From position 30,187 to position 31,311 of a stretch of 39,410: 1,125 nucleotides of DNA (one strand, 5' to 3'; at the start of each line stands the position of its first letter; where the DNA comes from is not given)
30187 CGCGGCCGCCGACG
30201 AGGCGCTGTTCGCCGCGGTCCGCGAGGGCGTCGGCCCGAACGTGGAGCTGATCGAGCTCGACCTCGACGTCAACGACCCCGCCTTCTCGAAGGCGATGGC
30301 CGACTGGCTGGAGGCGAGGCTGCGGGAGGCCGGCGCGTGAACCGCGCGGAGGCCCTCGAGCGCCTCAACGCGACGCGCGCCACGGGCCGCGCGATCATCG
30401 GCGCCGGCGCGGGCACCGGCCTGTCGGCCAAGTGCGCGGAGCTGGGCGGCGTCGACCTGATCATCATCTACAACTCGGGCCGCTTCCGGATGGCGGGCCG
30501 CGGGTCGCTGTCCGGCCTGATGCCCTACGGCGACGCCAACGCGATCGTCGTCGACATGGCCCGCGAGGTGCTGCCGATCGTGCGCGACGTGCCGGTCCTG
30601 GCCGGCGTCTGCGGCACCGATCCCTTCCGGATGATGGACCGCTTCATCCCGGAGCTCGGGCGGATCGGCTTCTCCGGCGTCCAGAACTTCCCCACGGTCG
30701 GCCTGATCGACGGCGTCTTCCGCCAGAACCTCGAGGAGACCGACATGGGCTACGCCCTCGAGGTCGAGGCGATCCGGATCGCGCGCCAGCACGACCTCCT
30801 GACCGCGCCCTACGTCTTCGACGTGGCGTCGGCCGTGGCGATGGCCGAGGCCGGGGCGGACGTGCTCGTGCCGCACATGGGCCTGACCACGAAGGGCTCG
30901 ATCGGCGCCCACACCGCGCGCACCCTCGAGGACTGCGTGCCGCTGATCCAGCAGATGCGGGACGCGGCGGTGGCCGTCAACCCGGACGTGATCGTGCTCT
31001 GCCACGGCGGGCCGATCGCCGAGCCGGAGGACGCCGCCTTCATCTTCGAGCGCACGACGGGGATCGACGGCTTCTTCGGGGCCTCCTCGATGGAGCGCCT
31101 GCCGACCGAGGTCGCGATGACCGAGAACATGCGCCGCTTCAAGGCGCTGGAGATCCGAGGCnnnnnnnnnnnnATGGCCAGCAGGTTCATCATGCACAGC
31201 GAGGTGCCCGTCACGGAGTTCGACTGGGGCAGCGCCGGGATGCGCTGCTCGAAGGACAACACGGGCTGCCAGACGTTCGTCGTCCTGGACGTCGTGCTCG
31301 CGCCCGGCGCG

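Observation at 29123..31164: Bacterial split Tm-1 pair (UPF0261 plus PEP-hydrolase-like TIM barrel) embedded in the regulon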

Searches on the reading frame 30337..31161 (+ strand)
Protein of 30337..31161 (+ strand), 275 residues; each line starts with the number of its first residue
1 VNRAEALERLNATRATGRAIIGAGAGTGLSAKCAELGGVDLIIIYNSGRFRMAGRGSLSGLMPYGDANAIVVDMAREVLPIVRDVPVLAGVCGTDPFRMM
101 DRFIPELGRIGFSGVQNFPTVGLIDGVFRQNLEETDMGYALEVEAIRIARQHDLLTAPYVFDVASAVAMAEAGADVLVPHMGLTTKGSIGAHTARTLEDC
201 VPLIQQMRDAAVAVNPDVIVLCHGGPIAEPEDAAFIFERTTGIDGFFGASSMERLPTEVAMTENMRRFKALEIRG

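Call 5: search_protein_families(library=pfam, proteins=[window:30337-31161:+], max_evalue=0.01)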
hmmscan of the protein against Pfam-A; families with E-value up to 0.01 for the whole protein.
window:30337-31161:+ (275 aa): 1 family
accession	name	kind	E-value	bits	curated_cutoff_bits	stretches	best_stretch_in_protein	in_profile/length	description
PF09370.16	PEP_hydrolase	-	2.8e-129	430.4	33.8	1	6-270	2-266/267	Phosphoenolpyruvate hydrolase-like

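Call 21: search_solved_structures(query=window:30337-31161:+, max_evalue=0.01, show_alignments=2)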
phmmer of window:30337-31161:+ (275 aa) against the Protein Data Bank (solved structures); distinct sequences matched with E-value up to 0.01: 1.
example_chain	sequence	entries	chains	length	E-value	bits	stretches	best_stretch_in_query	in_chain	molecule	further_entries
2p10_A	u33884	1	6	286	9.9e-107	359.5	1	3-271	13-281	Mll9387 protein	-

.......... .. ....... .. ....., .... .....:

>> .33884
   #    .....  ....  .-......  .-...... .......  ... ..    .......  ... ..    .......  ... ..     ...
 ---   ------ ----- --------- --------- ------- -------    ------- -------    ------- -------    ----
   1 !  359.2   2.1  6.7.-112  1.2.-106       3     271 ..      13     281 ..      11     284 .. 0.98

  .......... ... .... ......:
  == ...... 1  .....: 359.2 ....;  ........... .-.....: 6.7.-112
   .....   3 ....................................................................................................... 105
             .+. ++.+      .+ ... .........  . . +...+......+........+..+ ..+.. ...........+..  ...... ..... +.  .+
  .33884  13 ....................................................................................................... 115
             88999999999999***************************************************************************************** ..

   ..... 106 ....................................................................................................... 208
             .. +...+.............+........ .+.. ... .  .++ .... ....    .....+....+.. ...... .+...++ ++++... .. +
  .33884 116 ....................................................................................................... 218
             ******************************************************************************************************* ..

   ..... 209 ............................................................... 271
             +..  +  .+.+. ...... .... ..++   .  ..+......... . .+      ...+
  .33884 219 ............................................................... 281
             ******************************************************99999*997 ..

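Call 35: search_protein_representatives(protein=window:30337-31161:+)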
Query: 275 residues. Proteins with E-value up to 0.001 (for the whole library): 3343; up to 1e-10: 2232; up to 1e-30: 595. The best 150 are listed.
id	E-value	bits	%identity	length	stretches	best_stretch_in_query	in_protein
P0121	3.2e-107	374.3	63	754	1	5-272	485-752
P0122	4.4e-106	370.5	64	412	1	2-271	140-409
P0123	1.5e-105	368.8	62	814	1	4-273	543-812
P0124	3.5e-100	351.2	60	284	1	4-273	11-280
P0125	1.5e-99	349.1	59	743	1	7-273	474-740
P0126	5.0e-96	337.6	60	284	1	1-270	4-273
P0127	3.2e-94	331.6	59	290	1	3-272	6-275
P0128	3.3e-94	331.6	59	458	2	80-273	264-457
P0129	5.9e-87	307.9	79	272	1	92-273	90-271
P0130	1.4e-85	303.3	56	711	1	3-272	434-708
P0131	5.1e-85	301.5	64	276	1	2-219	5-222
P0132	2.3e-83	296.0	54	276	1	2-271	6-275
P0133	3.1e-83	295.7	63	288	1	4-228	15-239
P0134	5.5e-82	291.5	55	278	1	3-275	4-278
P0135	6.8e-80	284.7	67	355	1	2-201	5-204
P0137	5.6e-79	281.7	56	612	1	1-272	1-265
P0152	3.2e-70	253.0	49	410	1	4-275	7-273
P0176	5.9e-63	229.2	41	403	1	3-270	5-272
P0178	2.6e-62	227.1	47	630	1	3-273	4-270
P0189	7.9e-61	222.2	40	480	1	7-271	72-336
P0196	4.9e-60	219.6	42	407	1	8-270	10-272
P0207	7.1e-59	215.8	43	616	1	1-271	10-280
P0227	4.3e-57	209.9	40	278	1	6-252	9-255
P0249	1.5e-54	201.6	39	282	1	17-266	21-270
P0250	2.0e-54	201.3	40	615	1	2-269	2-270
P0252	3.9e-54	200.3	40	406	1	2-274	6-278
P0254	5.1e-54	199.9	37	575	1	1-269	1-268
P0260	1.6e-53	198.2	42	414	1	17-269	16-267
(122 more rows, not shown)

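Call 36: search_protein_families(library=pfam, proteins=[P0122, P0152, P0176, P0196, P0252, P0137, P0178, P0121, P0254, P0189], max_evalue=0.001)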
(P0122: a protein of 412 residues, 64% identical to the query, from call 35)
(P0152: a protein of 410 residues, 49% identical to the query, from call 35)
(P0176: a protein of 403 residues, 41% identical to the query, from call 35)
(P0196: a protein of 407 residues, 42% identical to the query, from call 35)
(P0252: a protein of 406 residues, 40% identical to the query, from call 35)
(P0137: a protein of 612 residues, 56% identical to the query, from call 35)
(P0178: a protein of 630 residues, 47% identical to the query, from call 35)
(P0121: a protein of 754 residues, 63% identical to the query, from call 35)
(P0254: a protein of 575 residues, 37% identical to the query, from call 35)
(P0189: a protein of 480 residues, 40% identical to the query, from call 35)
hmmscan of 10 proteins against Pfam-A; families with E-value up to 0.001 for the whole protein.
P0122 (412 aa): 2 families
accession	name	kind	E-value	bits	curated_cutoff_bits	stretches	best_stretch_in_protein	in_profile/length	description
PF09370.16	PEP_hydrolase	-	4.4e-130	433.1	33.8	1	145-409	3-267/267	Phosphoenolpyruvate hydrolase-like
PF23189.1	UPF0261_C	-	2.4e-39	135.3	27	1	1-113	98-209/218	Uncharacterised protein family (UPF0261) C-terminal domain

P0152 (410 aa): 2 families
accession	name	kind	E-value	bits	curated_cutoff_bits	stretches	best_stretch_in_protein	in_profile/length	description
PF09370.16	PEP_hydrolase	-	4.8e-93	311.6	33.8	1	10-268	3-266/267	Phosphoenolpyruvate hydrolase-like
PF01116.26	F_bP_aldolase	-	0.00016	21.8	25.5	1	138-235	126-220/277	Fructose-bisphosphate aldolase class-II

P0176 (403 aa): 3 families
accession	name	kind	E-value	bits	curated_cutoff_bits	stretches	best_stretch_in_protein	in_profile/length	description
PF09370.16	PEP_hydrolase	-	6.5e-106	353.8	33.8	1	7-272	1-266/267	Phosphoenolpyruvate hydrolase-like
PF12833.13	HTH_18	-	1.5e-20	73.7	33.6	1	316-393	1-78/80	Helix-turn-helix domain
PF00165.29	HTH_AraC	-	8.9e-19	67.6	26.6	2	355-394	1-42/42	Bacterial regulatory helix-turn-helix proteins, AraC family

P0196 (407 aa): 3 families
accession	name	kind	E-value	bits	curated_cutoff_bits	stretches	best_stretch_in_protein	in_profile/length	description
PF09370.16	PEP_hydrolase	-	4.2e-106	354.4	33.8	1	8-272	2-266/267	Phosphoenolpyruvate hydrolase-like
PF12833.13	HTH_18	-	3.1e-21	75.9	33.6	1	316-395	1-79/80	Helix-turn-helix domain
PF00165.29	HTH_AraC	-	2e-18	66.4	26.6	2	361-395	9-42/42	Bacterial regulatory helix-turn-helix proteins, AraC family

P0252 (406 aa): 4 families
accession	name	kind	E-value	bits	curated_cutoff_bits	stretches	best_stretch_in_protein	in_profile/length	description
PF09370.16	PEP_hydrolase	-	2.1e-92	309.6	33.8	1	9-273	1-265/267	Phosphoenolpyruvate hydrolase-like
PF12833.13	HTH_18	-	2.5e-23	82.6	33.6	1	315-393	1-79/80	Helix-turn-helix domain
PF00165.29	HTH_AraC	-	6.2e-18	64.9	26.6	2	357-392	7-41/42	Bacterial regulatory helix-turn-helix proteins, AraC family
PF13518.12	HTH_28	-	8e-05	23.1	25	0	296-328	7-31/52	Helix-turn-helix domain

P0137 (612 aa): 6 families
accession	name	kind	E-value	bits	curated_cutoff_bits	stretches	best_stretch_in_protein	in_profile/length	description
PF09370.16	PEP_hydrolase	-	3.5e-100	335.1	33.8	1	6-263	2-266/267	Phosphoenolpyruvate hydrolase-like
PF01636.29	APH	-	4.9e-16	59.6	23.2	1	305-513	2-212/239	Phosphotransferase enzyme family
PF02958.26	EcKL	-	1.4e-06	28.3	22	1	452-515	197-265/294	Ecdysteroid kinase-like family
PF07914.17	DUF1679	-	7e-06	25.6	24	1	460-512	258-315/414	Uncharacterized oxidoreductase dhs-27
PF01633.27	Choline_kinase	-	5.1e-05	23.2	29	1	464-512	156-205/300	Choline/ethanolamine kinase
PF19974.5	TCAD9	-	0.00049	19.8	40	1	424-516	248-343/429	Ternary complex associated domain 9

P0178 (630 aa): 3 families
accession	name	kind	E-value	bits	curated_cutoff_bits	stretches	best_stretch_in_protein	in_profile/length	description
PF09370.16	PEP_hydrolase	-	1.5e-89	300.2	33.8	1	10-268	5-267/267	Phosphoenolpyruvate hydrolase-like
PF01636.29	APH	-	5.8e-12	46.3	23.2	1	358-532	35-218/239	Phosphotransferase enzyme family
PF07914.17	DUF1679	-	0.00029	20.3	24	1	474-535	259-326/414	Uncharacterized oxidoreductase dhs-27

P0121 (754 aa): 3 families
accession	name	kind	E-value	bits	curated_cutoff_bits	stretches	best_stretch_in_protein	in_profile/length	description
PF09370.16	PEP_hydrolase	-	9.8e-132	438.5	33.8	1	486-751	2-267/267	Phosphoenolpyruvate hydrolase-like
PF23189.1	UPF0261_C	-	1.7e-92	309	27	1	211-428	1-217/218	Uncharacterised protein family (UPF0261) C-terminal domain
PF06792.17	UPF0261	-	6.8e-56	189.5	27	1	10-195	2-171/176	Uncharacterised protein family (UPF0261) N-terminal domain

P0254 (575 aa): 6 families
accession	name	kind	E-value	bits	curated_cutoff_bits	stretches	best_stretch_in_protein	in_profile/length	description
PF09370.16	PEP_hydrolase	-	5.1e-97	324.7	33.8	1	5-269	1-266/267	Phosphoenolpyruvate hydrolase-like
PF25601.1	AAA_lid_14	-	9.8e-21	73.8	27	1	434-516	2-83/87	AAA+ ATPase lid domain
PF14532.12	Sigma54_activ_2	-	1.5e-14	54.8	25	1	294-431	1-137/138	Sigma-54 interaction domain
PF00158.32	Sigma54_activat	-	8.5e-14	52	20.2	1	293-358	1-67/168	Sigma-54 interaction domain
PF02954.25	HTH_8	-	1.3e-13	50.8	22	1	533-570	5-42/42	Bacterial regulatory protein, Fis family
PF18024.7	HTH_50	-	0.00038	20.5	27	0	528-572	6-49/50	Helix-turn-helix domain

P0189 (480 aa): 3 families
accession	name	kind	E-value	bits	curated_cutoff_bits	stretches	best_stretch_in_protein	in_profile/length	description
PF09370.16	PEP_hydrolase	-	2.6e-96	322.4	33.8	1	71-336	2-267/267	Phosphoenolpyruvate hydrolase-like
PF00158.32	Sigma54_activat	-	1e-46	159.1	20.2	1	359-480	1-122/168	Sigma-54 interaction domain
PF14532.12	Sigma54_activ_2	-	2.1e-15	57.6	25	1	360-479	1-97/138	Sigma-54 interaction domain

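Call 46: search_solved_structures(query=A2, max_evalue=10, show_alignments=0)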
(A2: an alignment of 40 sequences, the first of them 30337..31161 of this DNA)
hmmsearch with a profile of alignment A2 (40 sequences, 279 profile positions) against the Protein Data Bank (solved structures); distinct sequences matched with E-value up to 10: 24.
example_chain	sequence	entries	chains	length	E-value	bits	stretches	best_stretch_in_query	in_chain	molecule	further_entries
2p10_A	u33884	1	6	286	3.3e-126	423.5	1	2-277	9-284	Mll9387 protein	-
3bw4_A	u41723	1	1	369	0.0064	19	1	147-230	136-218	2-nitropropane dioxygenase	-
3bw2_A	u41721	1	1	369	0.0066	19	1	147-230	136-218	2-nitropropane dioxygenase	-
3bw3_A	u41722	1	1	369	0.01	18.3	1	147-230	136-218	2-nitropropane dioxygenase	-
2z6i_A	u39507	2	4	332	0.011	18.3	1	149-205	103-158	Trans-2-enoyl-ACP reductase II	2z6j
7mcd_A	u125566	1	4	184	0.024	17.1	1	142-257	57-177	AI-designed TIM-barrel F15C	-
2h6r_A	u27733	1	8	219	0.029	16.9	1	148-267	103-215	Triosephosphate isomerase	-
1hg3_A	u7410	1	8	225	0.037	16.5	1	148-256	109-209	TRIOSEPHOSPHATE ISOMERASE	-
6jo3_A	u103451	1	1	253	0.32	13.4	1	9-50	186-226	Geranylgeranylglyceryl phosphate synthase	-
2gft_A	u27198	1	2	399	0.33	13.4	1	159-226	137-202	Glycosyl Hydrolase Family 53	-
1r8l_A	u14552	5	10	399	0.33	13.4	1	159-226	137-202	endo-beta-1,4-galactanase | GALACTANASE | YVFO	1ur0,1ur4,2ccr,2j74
5l95_A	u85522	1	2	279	0.94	11.9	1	204-244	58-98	Ubiquitin-like modifier-activating enzyme 5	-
4em8_A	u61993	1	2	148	0.95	11.9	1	181-252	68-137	Ribose 5-phosphate isomerase B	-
2cz5_A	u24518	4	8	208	0.97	11.9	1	6-48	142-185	Orotidine 5'-phosphate decarboxylase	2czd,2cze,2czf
5iaa_A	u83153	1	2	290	0.98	11.8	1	204-244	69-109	Ubiquitin-like modifier-activating enzyme 5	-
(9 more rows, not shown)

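Call 52: find_encoding_contigs(protein=P0254, flank=8000, max_places=2)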
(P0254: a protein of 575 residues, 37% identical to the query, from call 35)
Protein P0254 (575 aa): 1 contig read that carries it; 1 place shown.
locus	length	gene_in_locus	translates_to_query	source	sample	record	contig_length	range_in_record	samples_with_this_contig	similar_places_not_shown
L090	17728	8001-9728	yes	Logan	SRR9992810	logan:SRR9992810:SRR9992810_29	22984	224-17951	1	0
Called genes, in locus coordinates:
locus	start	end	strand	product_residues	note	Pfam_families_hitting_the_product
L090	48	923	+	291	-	PF00528:BPD_transp_1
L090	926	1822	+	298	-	PF00528:BPD_transp_1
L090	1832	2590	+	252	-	PF02463:SMC_N, PF13175:AAA_15 (weak), PF00005:ABC_tran, PF13304:AAA_21 (faint)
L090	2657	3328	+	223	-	PF01895:PhoU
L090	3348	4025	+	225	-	PF00072:Response_reg, PF00486:Trans_reg_C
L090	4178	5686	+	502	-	PF00512:HisKA, PF13589:HATPase_c_3 (faint), PF02518:HATPase_c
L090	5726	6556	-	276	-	PF09370:PEP_hydrolase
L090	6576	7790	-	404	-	PF06792:UPF0261, PF23189:UPF0261_C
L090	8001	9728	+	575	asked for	PF09370:PEP_hydrolase, PF00158:Sigma54_activat, PF14532:Sigma54_activ_2, PF25601:AAA_lid_14, PF02954:HTH_8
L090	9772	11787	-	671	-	PF02743:dCache_1, PF00015:MCPsignal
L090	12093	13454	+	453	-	PF01554:MatE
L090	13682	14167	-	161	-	PF01740:STAS, PF13466:STAS_2 (weak)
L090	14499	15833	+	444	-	PF01266:DAO (faint), PF02737:3HCDH_N (faint), PF03486:HI0933_like (faint), PF07992:Pyr_redox_2, PF13738:Pyr_redox_3, PF00070:Pyr_redox, PF02852:Pyr_redox_dim (weak)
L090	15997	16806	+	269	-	PF01416:PseudoU_synth_1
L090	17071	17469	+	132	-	PF00364:Biotin_lipoyl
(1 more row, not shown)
